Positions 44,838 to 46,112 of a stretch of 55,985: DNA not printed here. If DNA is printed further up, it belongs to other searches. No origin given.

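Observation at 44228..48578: Uncharacterised exopolymer module: beta-barrel OMP + pseudo-receiver::PIG-L deacetylase + ATP-grasp ligase + processive GT2 synthase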

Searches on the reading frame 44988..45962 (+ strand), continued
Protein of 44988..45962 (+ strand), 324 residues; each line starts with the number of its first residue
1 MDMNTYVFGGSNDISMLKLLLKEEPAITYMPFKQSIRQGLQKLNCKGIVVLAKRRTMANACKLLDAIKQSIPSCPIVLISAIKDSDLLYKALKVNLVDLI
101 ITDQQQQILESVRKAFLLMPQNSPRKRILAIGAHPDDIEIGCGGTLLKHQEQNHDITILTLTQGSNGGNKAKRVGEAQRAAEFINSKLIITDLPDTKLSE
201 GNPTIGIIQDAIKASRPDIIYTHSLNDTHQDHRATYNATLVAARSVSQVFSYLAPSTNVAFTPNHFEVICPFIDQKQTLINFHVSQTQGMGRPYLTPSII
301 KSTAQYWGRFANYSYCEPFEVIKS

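Call 23: find_related_loci(query=A1, collection=genome_contigs, flank=10000)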
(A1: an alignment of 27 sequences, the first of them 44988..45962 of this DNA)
Query A1 (324 aa) in genome_contigs; peptide patterns used: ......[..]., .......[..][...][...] (x = any residue, [..] = any of these).
600 stretches matched a pattern (row limit reached: there are more); 585 encode a relative of the query (tblastn E <= 1e-3); the best 80 are kept; 80 distinct loci.
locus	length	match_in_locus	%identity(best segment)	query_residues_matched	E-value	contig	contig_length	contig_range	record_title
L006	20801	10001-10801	40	59-324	1e-66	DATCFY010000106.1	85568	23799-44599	MAG TPA_asm: Streptosporangiaceae bacterium isolate SMAG_U7792 k141_382823, whole genome shotgun sequence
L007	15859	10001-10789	40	62-323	4e-64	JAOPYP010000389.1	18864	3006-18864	MAG: Actinomycetes bacterium isolate RYN_230 scaffold_1251490, whole genome shotgun sequence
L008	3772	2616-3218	47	121-323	6e-62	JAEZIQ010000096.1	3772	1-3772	MAG: Actinomycetes bacterium isolate OH_CDB_193 k127_1232206, whole genome shotgun sequence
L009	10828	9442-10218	41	67-323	3e-61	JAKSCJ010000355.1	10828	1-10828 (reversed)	MAG: Lysobacterales bacterium isolate MAG.282 k141_10807158, whole genome shotgun sequence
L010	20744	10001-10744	40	75-323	2e-61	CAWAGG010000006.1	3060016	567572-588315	MAG: uncultured Actinomycetota bacterium isolate MFD04944.bin.2.174 genome assembly, contig: contig_9349, whole genome s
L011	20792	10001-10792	41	63-323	6e-61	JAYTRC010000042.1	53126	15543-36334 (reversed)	MAG: Lacisediminihabitans sp. isolate GFS_4729 GFS_4729_41, whole genome shotgun sequence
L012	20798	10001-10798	38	59-323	3e-61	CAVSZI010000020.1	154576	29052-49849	MAG: uncultured Actinomycetes bacterium isolate MFD05502.bin.1.143 genome assembly, contig: contig_7572, whole genome sh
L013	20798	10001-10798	38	59-323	1e-60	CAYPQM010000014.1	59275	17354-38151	MAG TPA_asm: uncultured Streptosporangiaceae bacterium isolate binchicken_co241_145 genome assembly, contig: NODE_478_le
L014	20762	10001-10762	40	68-323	6e-59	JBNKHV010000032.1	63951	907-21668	MAG: Polyangiaceae bacterium isolate E1.bin.18.orig k141_1005016, whole genome shotgun sequence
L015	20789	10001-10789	40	63-323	2e-58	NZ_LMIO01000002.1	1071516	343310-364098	Leifsonia sp. Root227 contig_2, whole genome shotgun sequence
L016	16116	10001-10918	37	27-323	3e-58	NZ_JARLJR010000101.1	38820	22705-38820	MAG: Legionella sp. isolate MAG_CO105 MetaCoAG_Bin_105_Oxic_k141_1432254, whole genome shotgun sequence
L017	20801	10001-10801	38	59-324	1e-57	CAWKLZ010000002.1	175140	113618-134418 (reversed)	MAG: uncultured Solirubrobacterales bacterium isolate MFD05442.bin.2.280 genome assembly, contig: contig_16237, whole ge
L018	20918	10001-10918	36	27-323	3e-57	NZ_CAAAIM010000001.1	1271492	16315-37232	Legionella rowbothamii strain LLAP6, whole genome shotgun sequence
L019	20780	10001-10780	37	59-323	7e-56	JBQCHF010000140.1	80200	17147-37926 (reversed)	MAG: Motilibacteraceae bacterium isolate bin705 k141_259827, whole genome shotgun sequence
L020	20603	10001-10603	43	124-323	3e-55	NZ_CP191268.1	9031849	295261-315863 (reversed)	Streptomyces sp. cg35 chromosome, complete genome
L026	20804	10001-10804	36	59-323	1e-54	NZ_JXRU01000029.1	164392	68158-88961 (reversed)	Microbacterium sp. SA39 RS85_contig000029, whole genome shotgun sequence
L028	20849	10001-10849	39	42-324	6e-54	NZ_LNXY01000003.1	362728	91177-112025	Legionella drozanskii LLAP-1 strain ATCC 700990 Ldro_ctg003, whole genome shotgun sequence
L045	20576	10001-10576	38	127-320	2e-39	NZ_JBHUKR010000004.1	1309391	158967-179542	Amycolatopsis pigmentata strain CGMCC 4.7645 platanus_K_17_124_4, whole genome shotgun sequence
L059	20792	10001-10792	41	59-321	5e-58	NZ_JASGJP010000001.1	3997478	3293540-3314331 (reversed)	MAG: Ottowia sp. isolate 5N485 JMF-2111-06-0005.ont.bin.485_0, whole genome shotgun sequence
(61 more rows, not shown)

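Call 27: find_encoding_contigs(protein=P0012, flank=8000, max_places=2)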
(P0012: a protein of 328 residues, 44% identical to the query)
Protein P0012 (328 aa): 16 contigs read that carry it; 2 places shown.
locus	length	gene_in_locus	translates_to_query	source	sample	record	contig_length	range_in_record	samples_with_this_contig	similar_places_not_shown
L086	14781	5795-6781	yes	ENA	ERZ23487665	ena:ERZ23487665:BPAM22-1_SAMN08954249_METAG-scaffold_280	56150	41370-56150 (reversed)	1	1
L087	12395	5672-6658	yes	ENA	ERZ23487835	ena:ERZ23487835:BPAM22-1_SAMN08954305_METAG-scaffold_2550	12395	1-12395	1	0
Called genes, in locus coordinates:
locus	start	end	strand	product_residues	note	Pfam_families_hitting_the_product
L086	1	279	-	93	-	?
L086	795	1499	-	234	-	PF00072:Response_reg, PF04397:LytTR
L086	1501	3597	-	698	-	PF00989:PAS, PF08447:PAS_3 (weak), PF08448:PAS_4, PF13426:PAS_9, PF00512:HisKA, PF02518:HATPase_c, PF00072:Response_reg, PF01627:Hpt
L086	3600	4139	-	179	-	PF07700:HNOB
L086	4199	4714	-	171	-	PF01451:LMWPc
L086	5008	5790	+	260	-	-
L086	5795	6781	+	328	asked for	PF02585:PIG-L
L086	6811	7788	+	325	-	PF21360:PylC-like_N, PF02655:ATP-grasp_3, PF13535:ATP-grasp_4 (faint), PF15632:ATPgrasp_Ter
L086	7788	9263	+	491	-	PF13506:Glyco_transf_21, PF13641:Glyco_tranf_2_3, PF00535:Glycos_transf_2, PF13632:Glyco_trans_2_3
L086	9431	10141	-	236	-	PF00072:Response_reg, PF04397:LytTR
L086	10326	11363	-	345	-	PF00072:Response_reg, PF00211:Guanylate_cyc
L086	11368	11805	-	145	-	PF00072:Response_reg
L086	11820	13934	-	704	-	PF00512:HisKA (faint), PF13181:TPR_8 (faint), PF13424:TPR_12 (weak), PF02518:HATPase_c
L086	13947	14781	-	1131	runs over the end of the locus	PF08450:SGL (faint), PF07494:Reg_prop (faint), PF07495:Y_Y_Y, PF02518:HATPase_c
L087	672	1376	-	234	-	PF00072:Response_reg, PF04397:LytTR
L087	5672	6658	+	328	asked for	PF02585:PIG-L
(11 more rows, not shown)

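Call 28: find_encoding_contigs(protein=P0029, flank=8000, max_places=1)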
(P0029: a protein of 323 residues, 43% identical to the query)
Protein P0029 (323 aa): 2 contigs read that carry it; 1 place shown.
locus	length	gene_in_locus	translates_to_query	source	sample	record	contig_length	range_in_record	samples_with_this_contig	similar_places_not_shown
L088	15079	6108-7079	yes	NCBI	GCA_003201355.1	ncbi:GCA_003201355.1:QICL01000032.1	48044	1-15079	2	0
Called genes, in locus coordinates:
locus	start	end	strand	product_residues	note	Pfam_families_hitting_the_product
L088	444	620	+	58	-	-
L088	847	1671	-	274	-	PF00378:ECH_1, PF16113:ECH_2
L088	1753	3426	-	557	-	PF02776:TPP_enzyme_N, PF16582:TPP_enzyme_M_2, PF02775:TPP_enzyme_C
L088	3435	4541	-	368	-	PF00425:Chorismate_bind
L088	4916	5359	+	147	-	PF07022:Phage_CI_repr (weak), PF13560:HTH_31 (faint), PF01381:HTH_3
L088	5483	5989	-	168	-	PF01451:LMWPc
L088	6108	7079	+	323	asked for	PF02585:PIG-L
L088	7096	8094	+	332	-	PF21360:PylC-like_N, PF02655:ATP-grasp_3, PF13535:ATP-grasp_4, PF15632:ATPgrasp_Ter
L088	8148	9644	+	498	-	PF13506:Glyco_transf_21, PF03142:Chitin_synth_2 (faint), PF13641:Glyco_tranf_2_3, PF13704:Glyco_tranf_2_4 (faint), PF00535:Glycos_transf_2, PF13632:Glyco_trans_2_3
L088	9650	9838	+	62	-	-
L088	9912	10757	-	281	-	PF19413:YaiO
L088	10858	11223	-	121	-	-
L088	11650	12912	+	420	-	PF17293:Arm-DNA-bind_5, PF13102:Phage_int_SAM_5, PF00589:Phage_integrase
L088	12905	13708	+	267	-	-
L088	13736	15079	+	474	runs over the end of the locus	PF04326:SLFN_AlbA_2, PF13749:HATPase_c_4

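Call 29: find_encoding_contigs(protein=P0024, flank=8000, max_places=1)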
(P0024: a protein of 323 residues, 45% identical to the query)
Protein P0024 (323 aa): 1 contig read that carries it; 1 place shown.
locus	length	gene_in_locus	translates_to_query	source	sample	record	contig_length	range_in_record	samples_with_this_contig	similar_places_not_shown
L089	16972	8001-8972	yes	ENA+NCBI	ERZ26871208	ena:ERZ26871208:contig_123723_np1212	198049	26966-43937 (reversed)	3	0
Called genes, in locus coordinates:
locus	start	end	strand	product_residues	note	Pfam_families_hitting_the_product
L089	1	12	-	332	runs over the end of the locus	PF00493:MCM (weak), PF20030:bpMoxR, PF00004:AAA (faint), PF07726:AAA_3, PF07728:AAA_5, PF17863:AAA_lid_2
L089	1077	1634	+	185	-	PF13441:Gly-zipper_YMGG (weak), PF13436:Gly-zipper_OmpA (weak), PF13488:Gly-zipper_Omp (weak)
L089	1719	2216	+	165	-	PF07366:SnoaL (faint), PF12680:SnoaL_2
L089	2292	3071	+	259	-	-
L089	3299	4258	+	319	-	PF01261:AP_endonuc_2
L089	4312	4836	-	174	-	-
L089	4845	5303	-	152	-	PF01575:MaoC_dehydratas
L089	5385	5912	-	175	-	PF08327:AHSA1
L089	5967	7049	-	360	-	PF08447:PAS_3 (faint), PF00512:HisKA (weak), PF02518:HATPase_c, PF13589:HATPase_c_3 (faint)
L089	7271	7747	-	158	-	PF01451:LMWPc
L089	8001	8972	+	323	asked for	PF00072:Response_reg (weak), PF02585:PIG-L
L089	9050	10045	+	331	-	PF21360:PylC-like_N, PF02655:ATP-grasp_3, PF13535:ATP-grasp_4, PF15632:ATPgrasp_Ter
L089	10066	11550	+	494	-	PF13506:Glyco_transf_21, PF03142:Chitin_synth_2 (faint), PF13641:Glyco_tranf_2_3, PF00535:Glycos_transf_2, PF13632:Glyco_trans_2_3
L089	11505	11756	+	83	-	-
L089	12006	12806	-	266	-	PF19413:YaiO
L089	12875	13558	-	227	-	PF00072:Response_reg, PF04397:LytTR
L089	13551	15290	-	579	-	PF00512:HisKA, PF02518:HATPase_c, PF00072:Response_reg, PF01627:Hpt (weak)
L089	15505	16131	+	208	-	PF03544:TonB_C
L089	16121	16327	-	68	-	-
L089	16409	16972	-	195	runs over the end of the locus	-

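Call 30: search_protein_families(library=pfam, proteins=[L001:3277-4032:+, L086:5008-5790:+, L088:9912-10757:-, L089:12006-12806:-, L002:11570-12862:+, L004:3967-5304:-, L016:6214-8778:+, L028:5109-8213:+, L059:14210-15868:+], max_evalue=1)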
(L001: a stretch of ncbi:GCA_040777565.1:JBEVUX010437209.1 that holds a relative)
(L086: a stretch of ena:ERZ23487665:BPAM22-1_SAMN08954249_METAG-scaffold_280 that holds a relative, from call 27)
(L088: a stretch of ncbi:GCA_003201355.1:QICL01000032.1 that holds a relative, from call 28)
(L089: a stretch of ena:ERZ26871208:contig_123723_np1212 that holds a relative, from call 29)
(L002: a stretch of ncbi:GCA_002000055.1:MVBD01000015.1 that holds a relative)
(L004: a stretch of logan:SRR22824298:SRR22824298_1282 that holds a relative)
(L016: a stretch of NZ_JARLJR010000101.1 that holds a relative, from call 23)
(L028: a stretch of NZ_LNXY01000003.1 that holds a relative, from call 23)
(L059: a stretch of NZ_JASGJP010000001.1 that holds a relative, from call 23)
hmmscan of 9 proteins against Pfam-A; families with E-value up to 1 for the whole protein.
L001:3277-4032:+ (251 aa): 1 family
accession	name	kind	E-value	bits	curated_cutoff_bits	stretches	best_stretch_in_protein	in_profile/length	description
PF19413.5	YaiO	-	0.0039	17.7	23.9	1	95-188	76-169/173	YaiO membrane beta barrel domain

L086:5008-5790:+ (260 aa): 1 family
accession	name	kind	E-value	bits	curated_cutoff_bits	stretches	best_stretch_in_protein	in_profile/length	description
PF13505.12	OMP_b-brl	-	0.018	15.6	28.7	1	75-259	28-174/175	Outer membrane protein beta-barrel domain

L088:9912-10757:- (281 aa): 1 family
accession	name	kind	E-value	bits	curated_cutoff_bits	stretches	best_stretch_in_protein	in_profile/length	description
PF19413.5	YaiO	-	2.8e-11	44.1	23.9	1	47-209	4-168/173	YaiO membrane beta barrel domain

L089:12006-12806:- (266 aa): 2 families
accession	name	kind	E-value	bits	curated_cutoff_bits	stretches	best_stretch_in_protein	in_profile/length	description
PF19413.5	YaiO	-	5.9e-18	65.9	23.9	1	49-198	19-169/173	YaiO membrane beta barrel domain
PF03865.19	ShlB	-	0.00066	19.7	22.7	1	112-251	96-237/311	Haemolysin secretion/activation protein ShlB/FhaC/HecB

L002:11570-12862:+ (430 aa): 17 families
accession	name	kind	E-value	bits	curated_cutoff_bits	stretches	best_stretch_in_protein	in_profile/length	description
PF24575.1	TPR_Slam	-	5.3e-13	49.7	35.2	1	85-179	11-104/104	Surface lipoprotein assembly modifier, N-terminal TPR repeats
PF07719.23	TPR_2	-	9.9e-08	32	27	1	55-87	1-33/34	Tetratricopeptide repeat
PF13424.12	TPR_12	-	1.1e-07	32.4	30.1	1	27-86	14-76/77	Tetratricopeptide repeat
PF13432.12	TPR_16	-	2.5e-07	31.4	32.7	2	61-123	3-63/65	Tetratricopeptide repeat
PF14559.12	TPR_19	-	9.3e-07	29.5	25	2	136-189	5-58/68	Tetratricopeptide repeat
PF13428.12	TPR_14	-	2.2e-06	28.2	23.5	0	124-164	3-43/44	Tetratricopeptide repeat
PF00515.34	TPR_1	-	5e-05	23.4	27.8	0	55-87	1-33/34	Tetratricopeptide repeat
PF13174.12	TPR_6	-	0.00082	20.3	26.3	0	94-116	5-27/33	Tetratricopeptide repeat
PF13374.12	TPR_10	-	0.0012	19.2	27.5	1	105-122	25-41/42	Tetratricopeptide repeat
PF16918.11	PknG_TPR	-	0.0038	16.5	27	1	58-144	131-217/340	Protein kinase G tetratricopeptide repeat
PF14561.12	TPR_20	-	0.0049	17.6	25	1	146-189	12-55/90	Tetratricopeptide repeat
PF13181.12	TPR_8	-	0.029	15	25.7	0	161-189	6-34/34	Tetratricopeptide repeat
PF20567.3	DUF6776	-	0.037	14.5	27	1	34-103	17-86/149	Family of unknown function (DUF6776)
PF08416.19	PTB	-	0.054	14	27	1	60-106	85-130/131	Phosphotyrosine-binding domain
PF25063.1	ARM_TT21_C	-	0.13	12.5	35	0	137-189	36-88/209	Tetratricopeptide repeat protein 21 C-terminal ARM domain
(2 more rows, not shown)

L004:3967-5304:- (445 aa): 12 families
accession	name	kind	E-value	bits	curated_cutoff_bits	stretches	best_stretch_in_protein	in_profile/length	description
PF13428.12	TPR_14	-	1.7e-10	40.9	23.5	2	100-142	2-44/44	Tetratricopeptide repeat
PF14559.12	TPR_19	-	6.7e-10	39.6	25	3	112-161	4-53/68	Tetratricopeptide repeat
PF07719.23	TPR_2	-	1.7e-07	31.3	27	2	169-202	1-34/34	Tetratricopeptide repeat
PF13424.12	TPR_12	-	6.9e-06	26.6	30.1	1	135-199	5-75/77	Tetratricopeptide repeat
PF23914.1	TPR_CcmH_CycH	-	3.3e-05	24.2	42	1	166-208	47-89/158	Cytochrome c-type biogenesis protein H TPR domain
PF00515.34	TPR_1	-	5.3e-05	23.3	27.8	1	169-202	1-34/34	Tetratricopeptide repeat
PF13432.12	TPR_16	-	8.3e-05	23.4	32.7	3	103-163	1-62/65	Tetratricopeptide repeat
PF13374.12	TPR_10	-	0.00065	20.1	27.5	1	139-161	8-30/42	Tetratricopeptide repeat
PF13414.12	TPR_11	-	0.004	17.2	26.8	0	187-205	12-30/42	TPR repeat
PF24575.1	TPR_Slam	-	0.027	15.3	35.2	1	112-144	60-92/104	Surface lipoprotein assembly modifier, N-terminal TPR repeats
PF13181.12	TPR_8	-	0.067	13.8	25.7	0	169-202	1-34/34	Tetratricopeptide repeat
PF13176.12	TPR_7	-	0.79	10.4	27.9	0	138-164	4-30/36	Tetratricopeptide repeat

L016:6214-8778:+ (854 aa): 37 families (the best 25 are shown)
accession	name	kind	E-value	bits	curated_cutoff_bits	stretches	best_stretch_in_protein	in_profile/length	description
PF14559.12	TPR_19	-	2e-34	118.2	25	7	126-183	4-61/68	Tetratricopeptide repeat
PF07719.23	TPR_2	-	2e-32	109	27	7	584-616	2-34/34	Tetratricopeptide repeat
PF13432.12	TPR_16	-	3e-32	111.1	32.7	6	151-215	1-65/65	Tetratricopeptide repeat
PF13428.12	TPR_14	-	1.8e-28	96.5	23.5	5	117-155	5-43/44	Tetratricopeptide repeat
PF23914.1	TPR_CcmH_CycH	-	3.6e-22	79.3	42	6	576-639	43-106/158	Cytochrome c-type biogenesis protein H TPR domain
PF00515.34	TPR_1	-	2.3e-20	72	27.8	3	584-616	2-34/34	Tetratricopeptide repeat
PF13424.12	TPR_12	-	6.7e-18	65.1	30.1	5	155-211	18-75/77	Tetratricopeptide repeat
PF13431.12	TPR_17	-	1.1e-17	63.1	24.4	3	370-401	2-33/34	Tetratricopeptide repeat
PF13181.12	TPR_8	-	8.9e-16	57.1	25.7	2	584-616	2-34/34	Tetratricopeptide repeat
PF25062.1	ARM_TT21_N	-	4e-15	56.6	40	4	462-601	82-220/222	Tetratricopeptide repeat protein 21 N-terminal ARM repeat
PF13174.12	TPR_6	-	2.4e-13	50.2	26.3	1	117-146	4-33/33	Tetratricopeptide repeat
PF13371.12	TPR_9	-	1.7e-12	47.6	35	3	156-222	4-70/73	Tetratricopeptide repeat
PF13414.12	TPR_11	-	2e-10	40.6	26.8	1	160-191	7-38/42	TPR repeat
PF12895.13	ANAPC3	-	2.5e-10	40.9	27.2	2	127-201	3-76/82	Anaphase-promoting complex, cyclosome, subunit 3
PF13176.12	TPR_7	-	2.5e-10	40.1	27.9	2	118-147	4-35/36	Tetratricopeptide repeat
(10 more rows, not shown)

L028:5109-8213:+ (1034 aa): 27 families (the best 25 are shown)
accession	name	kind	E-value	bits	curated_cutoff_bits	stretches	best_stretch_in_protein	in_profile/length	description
PF14559.12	TPR_19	-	3.4e-41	139.8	25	9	74-132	3-62/68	Tetratricopeptide repeat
PF13428.12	TPR_14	-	5.8e-31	104.2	23.5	6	329-369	2-42/44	Tetratricopeptide repeat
PF07719.23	TPR_2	-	8.2e-26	88.4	27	4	363-394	2-33/34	Tetratricopeptide repeat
PF13432.12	TPR_16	-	6.6e-25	87.6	32.7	4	343-393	12-62/65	Tetratricopeptide repeat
PF13424.12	TPR_12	-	4.9e-21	75.1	30.1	7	343-392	25-75/77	Tetratricopeptide repeat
PF00515.34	TPR_1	-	1.8e-18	65.9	27.8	2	363-393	2-32/34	Tetratricopeptide repeat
PF23914.1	TPR_CcmH_CycH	-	2.5e-16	60.4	42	5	342-395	101-154/158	Cytochrome c-type biogenesis protein H TPR domain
PF25062.1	ARM_TT21_N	-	1.1e-13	51.8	40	4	54-221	23-191/222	Tetratricopeptide repeat protein 21 N-terminal ARM repeat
PF24575.1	TPR_Slam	-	1.6e-13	51.4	35.2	4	691-784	11-102/104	Surface lipoprotein assembly modifier, N-terminal TPR repeats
PF12895.13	ANAPC3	-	2.2e-13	50.7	27.2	3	308-387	3-81/82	Anaphase-promoting complex, cyclosome, subunit 3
PF13371.12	TPR_9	-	3.1e-11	43.5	35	1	338-405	5-72/73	Tetratricopeptide repeat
PF13431.12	TPR_17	-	2.7e-10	40.1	24.4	2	351-383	2-34/34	Tetratricopeptide repeat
PF13174.12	TPR_6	-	3.9e-10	40.2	26.3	1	330-360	2-32/33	Tetratricopeptide repeat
PF13414.12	TPR_11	-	5.5e-09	36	26.8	1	336-369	2-35/42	TPR repeat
PF13176.12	TPR_7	-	1.9e-08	34.2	27.9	1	330-361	1-34/36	Tetratricopeptide repeat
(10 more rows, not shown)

L059:14210-15868:+ (552 aa): 12 families
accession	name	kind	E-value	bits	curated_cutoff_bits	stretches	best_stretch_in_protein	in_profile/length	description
PF16918.11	PknG_TPR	-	7.4e-10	38.6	27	1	156-284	110-237/340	Protein kinase G tetratricopeptide repeat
PF14559.12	TPR_19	-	1.6e-09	38.4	25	2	253-317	2-65/68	Tetratricopeptide repeat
PF07719.23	TPR_2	-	3.1e-06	27.3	27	2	244-273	3-32/34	Tetratricopeptide repeat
PF13428.12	TPR_14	-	7.1e-06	26.7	23.5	1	244-283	3-42/44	Tetratricopeptide repeat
PF24575.1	TPR_Slam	-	3e-05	24.8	35.2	2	176-218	49-91/104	Surface lipoprotein assembly modifier, N-terminal TPR repeats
PF13432.12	TPR_16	-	4.4e-05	24.3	32.7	2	280-316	1-37/65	Tetratricopeptide repeat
PF13181.12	TPR_8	-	0.00022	21.6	25.7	1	245-274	4-33/34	Tetratricopeptide repeat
PF23914.1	TPR_CcmH_CycH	-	0.0004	20.7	42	2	170-272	46-151/158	Cytochrome c-type biogenesis protein H TPR domain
PF00515.34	TPR_1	-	0.0006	20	27.8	1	244-273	3-32/34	Tetratricopeptide repeat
PF13174.12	TPR_6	-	0.0051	17.8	26.3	1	244-275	2-33/33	Tetratricopeptide repeat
PF13424.12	TPR_12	-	0.032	14.8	30.1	1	244-304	5-73/77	Tetratricopeptide repeat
PF13414.12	TPR_11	-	0.34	11.1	26.8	0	253-282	5-34/42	TPR repeat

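Call 37: search_protein_families(library=pfam, proteins=[L004:6930-7658:-, L011:11862-12566:+, L026:11841-12554:+], max_evalue=0.01)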
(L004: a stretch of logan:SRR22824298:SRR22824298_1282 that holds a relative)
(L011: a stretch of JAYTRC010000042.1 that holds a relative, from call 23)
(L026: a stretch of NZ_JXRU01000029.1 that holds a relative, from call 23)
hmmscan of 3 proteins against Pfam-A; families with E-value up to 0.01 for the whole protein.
L004:6930-7658:- (242 aa): 2 families
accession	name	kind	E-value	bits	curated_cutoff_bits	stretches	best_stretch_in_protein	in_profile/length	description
PF02811.25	PHP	-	8.3e-06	26.7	26.4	1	10-80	1-68/164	PHP domain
PF13263.12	PHP_C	-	0.0044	17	21.3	0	205-225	13-33/56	PHP-associated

L011:11862-12566:+ (234 aa): 2 families
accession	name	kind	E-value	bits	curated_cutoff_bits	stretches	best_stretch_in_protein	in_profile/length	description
PF02811.25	PHP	-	4.2e-06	27.6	26.4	1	9-79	1-66/164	PHP domain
PF13263.12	PHP_C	-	0.0053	16.7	21.3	0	195-222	6-33/56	PHP-associated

L026:11841-12554:+ (237 aa): 1 family
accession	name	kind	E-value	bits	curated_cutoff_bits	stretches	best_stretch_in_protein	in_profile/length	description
PF02811.25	PHP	-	1.5e-08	35.6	26.4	1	9-188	1-162/164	PHP domain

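Call 38: search_solved_structures(query=L026:11841-12554:+, max_evalue=1)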
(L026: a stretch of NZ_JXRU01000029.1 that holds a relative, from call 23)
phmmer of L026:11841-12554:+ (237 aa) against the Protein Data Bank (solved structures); distinct sequences matched with E-value up to 1: 4.
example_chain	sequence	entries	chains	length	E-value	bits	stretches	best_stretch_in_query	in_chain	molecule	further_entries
1m65_A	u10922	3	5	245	1.6e-07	34.1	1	9-112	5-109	Hypothetical protein ycdX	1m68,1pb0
3g06_A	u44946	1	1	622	0.51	12.9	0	86-137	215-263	SspH2 (Leucine-rich repeat protein)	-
2r4b_A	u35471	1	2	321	0.74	12.3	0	8-81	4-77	Receptor tyrosine-protein kinase erbB-4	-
4ywo_A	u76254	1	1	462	0.79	12.3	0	50-130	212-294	Mercuric reductase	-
